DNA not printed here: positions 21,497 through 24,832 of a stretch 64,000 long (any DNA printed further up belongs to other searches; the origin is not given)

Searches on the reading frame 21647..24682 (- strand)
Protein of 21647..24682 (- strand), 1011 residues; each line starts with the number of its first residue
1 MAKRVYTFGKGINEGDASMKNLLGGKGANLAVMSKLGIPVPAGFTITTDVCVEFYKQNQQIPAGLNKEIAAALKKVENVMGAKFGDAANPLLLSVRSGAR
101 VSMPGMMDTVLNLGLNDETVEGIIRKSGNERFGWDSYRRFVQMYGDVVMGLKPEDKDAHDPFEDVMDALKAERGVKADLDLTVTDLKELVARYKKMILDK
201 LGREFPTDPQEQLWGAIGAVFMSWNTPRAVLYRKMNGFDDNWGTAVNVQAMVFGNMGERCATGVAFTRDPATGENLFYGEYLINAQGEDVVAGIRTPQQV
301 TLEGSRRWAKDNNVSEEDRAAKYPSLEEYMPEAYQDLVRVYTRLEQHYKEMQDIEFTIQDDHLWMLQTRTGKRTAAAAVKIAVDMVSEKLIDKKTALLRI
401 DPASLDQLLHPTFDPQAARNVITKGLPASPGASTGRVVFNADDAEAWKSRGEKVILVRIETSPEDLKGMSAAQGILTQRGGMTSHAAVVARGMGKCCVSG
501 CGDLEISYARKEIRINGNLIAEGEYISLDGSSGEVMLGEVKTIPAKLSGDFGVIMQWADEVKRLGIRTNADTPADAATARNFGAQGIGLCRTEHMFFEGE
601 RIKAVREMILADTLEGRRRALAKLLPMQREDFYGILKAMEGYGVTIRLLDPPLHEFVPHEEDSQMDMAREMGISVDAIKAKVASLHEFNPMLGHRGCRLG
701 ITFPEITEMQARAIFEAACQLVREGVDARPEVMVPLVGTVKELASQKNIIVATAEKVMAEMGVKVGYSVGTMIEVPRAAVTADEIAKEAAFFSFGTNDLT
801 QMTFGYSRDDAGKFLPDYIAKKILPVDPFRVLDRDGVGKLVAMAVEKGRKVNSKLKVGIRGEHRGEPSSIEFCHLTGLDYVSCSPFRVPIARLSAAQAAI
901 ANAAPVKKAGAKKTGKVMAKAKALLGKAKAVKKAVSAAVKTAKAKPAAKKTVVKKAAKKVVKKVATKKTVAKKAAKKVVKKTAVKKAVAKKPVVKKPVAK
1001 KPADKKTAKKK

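Call 90: search_protein_families(library=pfam, max_evalue=0.001, proteins=[window:21647-24682:-])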
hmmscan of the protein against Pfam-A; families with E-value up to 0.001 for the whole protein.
window:21647-24682:- (1011 aa): 3 families
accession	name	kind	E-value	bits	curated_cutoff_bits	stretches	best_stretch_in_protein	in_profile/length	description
PF02896.24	PEP-utilizers_C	-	1.7e-80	270.8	22.8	1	548-898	4-291/293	PEP-utilising enzyme, PEP-binding domain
PF01326.24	PPDK_N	-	3.7e-70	237.2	27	1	21-389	2-327/328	Pyruvate phosphate dikinase, AMP/ATP-binding domain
PF00391.29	PEP-utilizers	-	3.8e-24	84.5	23.1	1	452-533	3-72/72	PEP-utilising enzyme, mobile domain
